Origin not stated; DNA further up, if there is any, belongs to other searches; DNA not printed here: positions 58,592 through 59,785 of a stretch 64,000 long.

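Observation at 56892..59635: Tandem triplication of a SAM methyltransferase, two copies with signal peptides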

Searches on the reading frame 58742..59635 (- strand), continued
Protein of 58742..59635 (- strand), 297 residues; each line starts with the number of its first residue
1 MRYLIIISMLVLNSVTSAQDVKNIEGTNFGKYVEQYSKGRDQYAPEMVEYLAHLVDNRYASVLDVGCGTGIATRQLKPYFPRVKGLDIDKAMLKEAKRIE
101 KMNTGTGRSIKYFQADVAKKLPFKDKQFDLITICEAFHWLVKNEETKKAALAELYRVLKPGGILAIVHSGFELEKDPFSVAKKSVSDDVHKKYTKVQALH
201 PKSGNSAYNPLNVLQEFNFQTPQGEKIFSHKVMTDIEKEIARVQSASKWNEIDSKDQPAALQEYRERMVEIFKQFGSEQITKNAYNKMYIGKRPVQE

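Call 21: find_encoding_contigs(protein=P0005, flank=10000, max_places=3)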
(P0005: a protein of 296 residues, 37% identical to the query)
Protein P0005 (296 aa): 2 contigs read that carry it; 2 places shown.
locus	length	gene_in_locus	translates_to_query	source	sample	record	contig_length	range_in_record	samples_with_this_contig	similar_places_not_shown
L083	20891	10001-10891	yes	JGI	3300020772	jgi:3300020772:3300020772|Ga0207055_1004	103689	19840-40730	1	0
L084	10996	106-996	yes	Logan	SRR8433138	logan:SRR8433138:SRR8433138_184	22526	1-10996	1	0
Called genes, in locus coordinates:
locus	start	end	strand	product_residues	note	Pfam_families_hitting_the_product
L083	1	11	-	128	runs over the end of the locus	PF01850:PIN (weak)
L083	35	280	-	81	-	PF02604:PhdYeFM_antitox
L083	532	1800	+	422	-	PF13812:PPR_3 (faint), PF14559:TPR_19 (faint), PF01535:PPR (faint), PF12854:PPR_1 (faint), PF13041:PPR_2 (weak)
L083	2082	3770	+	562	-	-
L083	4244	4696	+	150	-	PF01381:HTH_3, PF12844:HTH_19, PF13560:HTH_31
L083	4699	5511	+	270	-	PF02661:Fic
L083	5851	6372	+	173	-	-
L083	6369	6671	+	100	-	-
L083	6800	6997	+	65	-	-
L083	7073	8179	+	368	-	PF23598:LRR_14 (weak)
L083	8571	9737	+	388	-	-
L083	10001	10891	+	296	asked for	PF03141:Methyltransf_29 (weak), PF13489:Methyltransf_23, PF01209:Ubie_methyltran, PF05175:MTS (weak), PF13847:Methyltransf_31, PF08241:Methyltransf_11, PF08242:Methyltransf_12, PF13649:Methyltransf_25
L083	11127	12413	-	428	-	-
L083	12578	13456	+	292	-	-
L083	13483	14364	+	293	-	-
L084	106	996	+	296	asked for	PF03141:Methyltransf_29 (weak), PF13489:Methyltransf_23, PF01209:Ubie_methyltran, PF05175:MTS (weak), PF13847:Methyltransf_31, PF08241:Methyltransf_11, PF08242:Methyltransf_12, PF13649:Methyltransf_25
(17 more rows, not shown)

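Call 30: predict_structure(alignment_id=A3)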
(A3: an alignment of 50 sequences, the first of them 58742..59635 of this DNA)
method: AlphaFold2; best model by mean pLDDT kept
length: 297 residues; sequences in the alignment: 50
mean_pLDDT: 92.0   pTM: 0.88
mean pLDDT of the five models: 92.0, 90.6, 90.4, 89.6, 88.5
residues with pLDDT >= 90: 244; 70-90: 28; 50-70: 21; < 50: 4
segments of 3 or more residues with pLDDT < 50: 16-18
pLDDT, mean of each block of 10 residues (from residue 1): 56 51 73 95 98 97 96 97 97 96 87 97 98 97 95 98 98 96 97 91 91 97 96 97 94 95 98 92 97 90
secondary structure, 60 per line:
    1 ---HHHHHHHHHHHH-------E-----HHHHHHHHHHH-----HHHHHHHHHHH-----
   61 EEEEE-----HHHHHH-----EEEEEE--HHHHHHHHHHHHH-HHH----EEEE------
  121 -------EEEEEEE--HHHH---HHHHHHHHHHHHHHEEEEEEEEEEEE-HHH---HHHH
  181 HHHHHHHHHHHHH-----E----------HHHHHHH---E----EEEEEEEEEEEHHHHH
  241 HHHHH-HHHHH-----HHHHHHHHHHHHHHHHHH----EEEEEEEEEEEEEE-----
elements in order: H4-15 H29-39 H45-55 E61-65 H71-76 E82-87 H90-102 E111-114 E128-134 H137-140 H144-157 E158-169 H177-193 H210-216 E225-235 H236-245 H247-251 H257-274 E279-292

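Call 32: fold_search(model_id=the predicted structure, library=pdb)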
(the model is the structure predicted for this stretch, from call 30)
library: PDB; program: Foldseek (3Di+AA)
matches with E <= 10: 1962; with E <= 0.001: 1685
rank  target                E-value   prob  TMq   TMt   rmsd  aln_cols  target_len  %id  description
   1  3mgg_B                2.0e-16  1.00  0.51  0.58   7.4       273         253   21  Crystal Structure of Methyl Transferase from Methanosarcina mazei (released 2010-04-21)
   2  9e72_B                4.0e-16  1.00  0.66  0.75   5.3       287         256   15  HvrF methyltransferase with SAH and pantaphos (released 2026-03-18)
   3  9e72_A                5.0e-16  1.00  0.66  0.78   3.6       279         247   15  HvrF methyltransferase with SAH and pantaphos (released 2026-03-18)
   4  3mgg_A                7.4e-15  1.00  0.52  0.61   6.0       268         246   20  Crystal Structure of Methyl Transferase from Methanosarcina mazei (released 2010-04-21)
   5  5w7k_B                3.3e-14  1.00  0.59  0.64   5.6       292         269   15  Crystal structure of OxaG (released 2018-06-27)
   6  5egp_B                5.3e-14  1.00  0.57  0.60   6.5       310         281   15  Crystal structure of the S-methyltransferase TmtA (released 2016-02-03)
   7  3g5t                  6.0e-14  1.00  0.65  0.65   5.3       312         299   19  Crystal structure of trans-aconitate 3-methyltransferase from yeast (released 2009-03-03)
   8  6uak                  6.8e-14  1.00  0.57  0.57   6.2       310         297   16  LahSb - C-terminal methyltransferase involved in RiPP biosynthesis (released 2019-12-04)
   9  5w7k_A                9.7e-14  1.00  0.57  0.61   5.9       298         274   15  Crystal structure of OxaG (released 2018-06-27)
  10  5egp_A                2.1e-13  1.00  0.57  0.59   6.6       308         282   15  Crystal structure of the S-methyltransferase TmtA (released 2016-02-03)
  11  2yqz_A                2.7e-13  1.00  0.61  0.68   5.1       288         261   16  Crystal Structure of Hypothetical Methyltransferase TTHA0223 from Thermus thermophilus HB8 complexed with S-adenosylme (released 2007-10-02)
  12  3bus_B                4.1e-13  1.00  0.45  0.53   9.3       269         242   22  Crystal Structure of RebM (released 2008-03-25)
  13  3ccf_B                4.9e-13  1.00  0.55  0.65   5.9       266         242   15  Crystal structure of putative methyltransferase (YP_321342.1) from Anabaena variabilis ATCC 29413 at 1.90 A resolution (released 2008-03-11)
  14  2p35_B                5.2e-13  1.00  0.54  0.64   5.5       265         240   15  Crystal structure of trans-aconitate methyltransferase from Agrobacterium tumefaciens (released 2007-04-10)
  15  5jgk_A                5.2e-13  1.00  0.57  0.60   6.5       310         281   15  Crystal structure of GtmA in complex with SAH (released 2017-03-01)
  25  4hg2_A                1.7e-12  1.00  0.63  0.77   3.9       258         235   17  The Structure of a Putative Type II Methyltransferase from Anaeromyxobacter dehalogenans. (released 2012-10-17)
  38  2p35_A                4.0e-12  1.00  0.52  0.61   7.4       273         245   17  Crystal structure of trans-aconitate methyltransferase from Agrobacterium tumefaciens (released 2007-04-10)
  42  4hg2_B                5.0e-12  1.00  0.60  0.73   4.5       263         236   17  The Structure of a Putative Type II Methyltransferase from Anaeromyxobacter dehalogenans. (released 2012-10-17)
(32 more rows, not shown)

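Call 51: search_solved_structures(query=A3, max_evalue=0.000001)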
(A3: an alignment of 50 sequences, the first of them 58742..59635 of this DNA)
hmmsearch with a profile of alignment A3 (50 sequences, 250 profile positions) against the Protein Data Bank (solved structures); distinct sequences matched with E-value up to 0.000001: 120 (the best 60 are shown).
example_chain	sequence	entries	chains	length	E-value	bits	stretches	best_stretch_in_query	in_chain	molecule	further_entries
3l8d_A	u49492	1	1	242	1.8e-25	93.1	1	27-181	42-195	Methyltransferase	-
9e72_A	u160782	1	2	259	2.9e-23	85.8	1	6-249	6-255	HvrF methyltransferase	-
4hg2_A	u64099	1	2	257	3e-23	85.7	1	8-138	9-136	Methyltransferase type 11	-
1ve3_A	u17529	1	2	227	3.4e-23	85.6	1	30-136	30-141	hypothetical protein PH0226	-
1xxl_A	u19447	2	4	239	4.7e-22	81.9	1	38-140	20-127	YcgJ protein | ycgJ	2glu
6uak_A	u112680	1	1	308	6.2e-21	78.2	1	39-160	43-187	SAM dependent methyltransferase LahSB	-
3g5t_A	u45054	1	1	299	1.2e-20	77.3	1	14-245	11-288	Trans-aconitate 3-methyltransferase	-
1wzn_A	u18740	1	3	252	1.5e-20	76.9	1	29-134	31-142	SAM-dependent methyltransferase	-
1vl5_A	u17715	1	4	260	7.5e-20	74.6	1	38-188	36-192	unknown conserved protein BH2331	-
5gm1_A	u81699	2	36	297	1.8e-19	73.4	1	21-189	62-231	O-methylransferase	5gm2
6f5z_A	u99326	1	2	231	6.2e-19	71.6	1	38-163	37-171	24-sterol C-methyltransferase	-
6uv6_A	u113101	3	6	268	7.6e-19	71.3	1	39-156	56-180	D-glucose O-methyltransferase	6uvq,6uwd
3bus_A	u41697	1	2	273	8.1e-18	68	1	40-138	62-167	Methyltransferase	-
3mgg_A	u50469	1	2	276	1.8e-17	66.8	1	40-183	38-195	Methyltransferase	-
2avn_A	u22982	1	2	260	2.6e-17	66.3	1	23-163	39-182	ubiquinone/menaquinone biosynthesis methyltransferase-related protein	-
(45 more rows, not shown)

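Call 63: search_protein_families(library=ncbifam, proteins=[window:58742-59635:-], max_evalue=0.001)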
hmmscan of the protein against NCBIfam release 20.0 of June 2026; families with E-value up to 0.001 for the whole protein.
window:58742-59635:- (297 aa): 41 families (the best 25 are shown)
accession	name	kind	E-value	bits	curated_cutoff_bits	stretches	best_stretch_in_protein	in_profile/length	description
TIGR02072.1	BioC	equivalog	2.2e-21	76.8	184.95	1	36-166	12-132/244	malonyl-ACP O-methyltransferase BioC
TIGR01934.1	MenG_MenH_UbiE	subfamily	4.2e-19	68.7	158.35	1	52-168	33-143/223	ubiquinone/menaquinone biosynthesis methyltransferase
NF043040.1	corrin_prot_MT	hypoth_equivalog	2.2e-18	66.5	180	1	47-167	30-148/216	corrinoid protein-associated methyltransferase CpaM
NF001244.0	PRK00216.1-5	equivalog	4.6e-17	62.1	216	1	56-168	46-155/236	bifunctional demethylmenaquinone methyltransferase/2-methoxy-6-polyprenyl-1,4-benzoquinol methylase UbiE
NF007610.0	PRK10258.1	equivalog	5.7e-17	61.9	342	1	27-166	11-138/251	malonyl-ACP O-methyltransferase BioC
NF045667.1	MTase_DVU1556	equivalog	4.4e-16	59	155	1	57-166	21-119/213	DVU_1556 family methyltransferase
NF001242.0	PRK00216.1-3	equivalog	1.5e-13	50.8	351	1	46-166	59-175/258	bifunctional demethylmenaquinone methyltransferase/2-methoxy-6-polyprenyl-1,4-benzoquinol methylase UbiE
NF001240.0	PRK00216.1-1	equivalog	1.9e-13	50.1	378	1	60-167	65-169/251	bifunctional demethylmenaquinone methyltransferase/2-methoxy-6-polyprenyl-1,4-benzoquinol methylase UbiE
NF040539.1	AST_met_ArsM_2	exception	6.7e-13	49.1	240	1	34-165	30-162/262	putative arsinothricin biosynthesis methyltransferase ArsM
NF041537.1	ArsM_AhpD_UU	exception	6.8e-13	48.1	510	1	60-167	78-181/345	arsenite methyltransferase/AhpD domain selenoprotein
NF001241.0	PRK00216.1-2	equivalog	8.7e-13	48.4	327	1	59-168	52-149/231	demethylmenaquinone methyltransferase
NF002463.0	PRK01683.1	equivalog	1.8e-12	47.4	297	1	34-171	7-133/258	trans-aconitate 2-methyltransferase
NF047649.1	MTase_UXPK_star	exception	1.8e-12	46.9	460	1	61-166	80-181/283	methyltransferase/UXPK-star double selenoprotein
TIGR04345.1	ovoA_Cterm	equivalog_domain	6.6e-12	45.5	170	1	17-102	3-85/242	putative 4-mercaptohistidine N1-methyltransferase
TIGR01983.1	UbiG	equivalog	2e-11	43.6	102.95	1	59-166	50-151/228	bifunctional 2-polyprenyl-6-hydroxyphenol methylase/3-demethylubiquinol 3-O-methyltransferase UbiG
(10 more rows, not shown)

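Call 64: search_protein_representatives(alignment_id=A2)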
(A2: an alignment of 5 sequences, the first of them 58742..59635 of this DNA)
Query: 5 sequences, 297 profile positions. Proteins with E-value up to 0.001 (for the whole library): 92481; up to 1e-10: 5520; up to 1e-30: 101. The best 150 are listed.
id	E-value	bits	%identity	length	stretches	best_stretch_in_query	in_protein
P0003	2.6e-141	486.3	-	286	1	14-297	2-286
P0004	6.5e-134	462.0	-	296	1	3-295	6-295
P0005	7.2e-111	386.4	-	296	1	13-297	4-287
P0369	8.7e-64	231.8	-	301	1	14-296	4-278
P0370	2.1e-62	227.3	-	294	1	28-294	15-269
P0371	1.1e-47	178.9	-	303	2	23-174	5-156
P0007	5.5e-47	176.6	-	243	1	30-274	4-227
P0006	3.9e-44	167.3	-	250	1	31-291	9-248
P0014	5.4e-44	166.8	-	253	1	26-275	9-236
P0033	4.7e-43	163.7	-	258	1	25-254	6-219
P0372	1.2e-42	162.4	-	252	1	23-269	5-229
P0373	4.7e-42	160.4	-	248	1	29-273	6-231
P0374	1.7e-41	158.6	-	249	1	27-272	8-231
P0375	8.1e-41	156.4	-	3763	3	57-166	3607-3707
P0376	9.4e-41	156.2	-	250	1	27-281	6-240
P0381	2.9e-39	151.3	-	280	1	9-253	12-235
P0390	1.7e-37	145.5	-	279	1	3-285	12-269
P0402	5.1e-36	140.6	-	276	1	28-268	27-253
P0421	6.7e-34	133.7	-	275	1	3-253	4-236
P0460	2.3e-30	122.1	-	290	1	30-279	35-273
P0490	4.2e-28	114.6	-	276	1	27-284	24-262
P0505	3.8e-27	111.5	-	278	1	26-269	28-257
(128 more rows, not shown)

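Call 67: list_cluster_members(proteins=[P0371, P0369, P0370, P0421, P0505, P0381, P0390, P0402, P0460, P0490])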
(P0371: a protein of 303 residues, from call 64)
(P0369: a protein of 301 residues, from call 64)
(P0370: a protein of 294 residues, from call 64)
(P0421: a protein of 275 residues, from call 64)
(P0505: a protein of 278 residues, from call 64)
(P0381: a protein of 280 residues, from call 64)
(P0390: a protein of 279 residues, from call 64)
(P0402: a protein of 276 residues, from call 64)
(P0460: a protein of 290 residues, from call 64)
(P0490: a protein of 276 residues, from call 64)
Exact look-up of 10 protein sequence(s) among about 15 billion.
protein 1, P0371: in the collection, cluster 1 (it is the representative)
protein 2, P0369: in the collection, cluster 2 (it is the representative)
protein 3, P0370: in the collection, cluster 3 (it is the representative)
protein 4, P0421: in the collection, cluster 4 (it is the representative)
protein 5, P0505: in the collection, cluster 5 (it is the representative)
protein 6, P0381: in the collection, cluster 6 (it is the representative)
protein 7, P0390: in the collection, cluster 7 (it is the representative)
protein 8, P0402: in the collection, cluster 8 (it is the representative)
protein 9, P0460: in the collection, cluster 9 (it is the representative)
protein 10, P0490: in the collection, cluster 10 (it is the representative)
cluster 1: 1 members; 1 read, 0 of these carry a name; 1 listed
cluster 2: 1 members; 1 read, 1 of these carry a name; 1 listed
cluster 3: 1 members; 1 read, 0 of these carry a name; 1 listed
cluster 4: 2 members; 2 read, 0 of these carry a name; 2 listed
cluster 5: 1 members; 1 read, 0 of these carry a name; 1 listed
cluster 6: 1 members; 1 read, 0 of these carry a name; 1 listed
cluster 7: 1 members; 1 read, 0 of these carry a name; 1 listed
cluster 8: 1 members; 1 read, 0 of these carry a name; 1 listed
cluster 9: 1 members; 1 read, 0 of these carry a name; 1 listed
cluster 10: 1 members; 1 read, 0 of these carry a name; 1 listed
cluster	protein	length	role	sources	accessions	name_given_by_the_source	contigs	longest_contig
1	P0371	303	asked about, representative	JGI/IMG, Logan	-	-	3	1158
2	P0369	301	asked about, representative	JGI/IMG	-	ubiquinone/menaquinone biosynthesis C-methylase UbiE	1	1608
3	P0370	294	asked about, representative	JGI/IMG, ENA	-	-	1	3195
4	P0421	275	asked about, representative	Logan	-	-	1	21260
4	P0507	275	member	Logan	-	-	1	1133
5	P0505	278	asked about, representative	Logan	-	-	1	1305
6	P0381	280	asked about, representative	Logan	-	-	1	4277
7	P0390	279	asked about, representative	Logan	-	-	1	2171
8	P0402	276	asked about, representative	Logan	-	-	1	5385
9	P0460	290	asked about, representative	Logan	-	-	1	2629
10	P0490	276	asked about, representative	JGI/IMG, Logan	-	-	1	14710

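Call 68: find_encoding_contigs(protein=P0421, flank=10000, max_places=2)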
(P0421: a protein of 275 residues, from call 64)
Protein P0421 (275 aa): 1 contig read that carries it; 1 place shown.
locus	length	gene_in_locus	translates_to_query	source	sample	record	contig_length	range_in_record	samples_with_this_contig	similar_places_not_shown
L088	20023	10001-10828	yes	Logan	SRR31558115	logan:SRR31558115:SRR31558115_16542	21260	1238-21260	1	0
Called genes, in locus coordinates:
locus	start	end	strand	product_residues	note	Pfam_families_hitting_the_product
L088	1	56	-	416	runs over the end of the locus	PF01436:NHL (faint), PF02239:Cytochrom_D1 (faint), PF10282:Lactonase, PF21783:YNCE (faint), PF25174:Beta-prop_THOC3, PF24684:Vgb_lyase (faint), PF01731:Arylesterase (faint)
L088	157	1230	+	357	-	PF08450:SGL (weak), PF23381:Beta-prop_IFT122_1st (faint), PF00400:WD40 (faint), PF01436:NHL (faint), PF10282:Lactonase, PF24817:WD40_WDHD1_1st (faint), PF25174:Beta-prop_THOC3 (weak), PF23414:Beta-prop_EML_2 (weak), +2 more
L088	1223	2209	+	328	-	PF04053:B-prop_COPA_B_2nd (faint), PF10282:Lactonase (faint), PF24814:WD40_Prp19, PF23381:Beta-prop_IFT122_1st, PF25174:Beta-prop_THOC3, PF23414:Beta-prop_EML_2, PF26550:Tricorn_2nd (weak), PF12894:ANAPC4_WD40 (weak), +10 more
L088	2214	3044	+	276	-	PF00196:GerE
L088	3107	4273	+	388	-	PF06032:S-Me-THD_N, PF20906:S-Me-THD_C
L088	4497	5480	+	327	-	PF01595:CNNM, PF00571:CBS (weak)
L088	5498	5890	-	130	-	PF20337:DUF6632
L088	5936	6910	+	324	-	PF13577:SnoaL_4, PF12680:SnoaL_2, PF14534:DUF4440 (weak)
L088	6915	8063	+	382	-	-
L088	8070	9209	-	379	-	-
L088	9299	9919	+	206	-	-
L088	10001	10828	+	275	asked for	PF03141:Methyltransf_29 (weak), PF01209:Ubie_methyltran, PF13489:Methyltransf_23, PF07021:MetW (weak), PF13847:Methyltransf_31, PF08241:Methyltransf_11, PF08242:Methyltransf_12, PF13649:Methyltransf_25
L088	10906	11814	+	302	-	PF10503:Esterase_PHB, PF02230:Abhydrolase_2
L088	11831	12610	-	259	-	PF14023:Bestrophin-like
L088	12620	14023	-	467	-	PF13229:Beta_helix (faint)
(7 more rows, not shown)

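Call 69: find_encoding_contigs(protein=P0490, flank=10000, max_places=2)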
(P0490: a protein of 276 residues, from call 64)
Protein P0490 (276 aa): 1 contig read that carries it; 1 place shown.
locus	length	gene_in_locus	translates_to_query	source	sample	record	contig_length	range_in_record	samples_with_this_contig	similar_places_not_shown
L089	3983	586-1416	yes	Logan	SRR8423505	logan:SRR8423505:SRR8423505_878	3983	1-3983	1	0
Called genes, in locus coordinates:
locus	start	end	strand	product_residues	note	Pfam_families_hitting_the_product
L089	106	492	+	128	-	PF13744:HTH_37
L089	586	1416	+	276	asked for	PF01209:Ubie_methyltran, PF05175:MTS (weak), PF13489:Methyltransf_23, PF13649:Methyltransf_25, PF13847:Methyltransf_31, PF08241:Methyltransf_11, PF08242:Methyltransf_12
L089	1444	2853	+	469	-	-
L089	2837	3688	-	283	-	-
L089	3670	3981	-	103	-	?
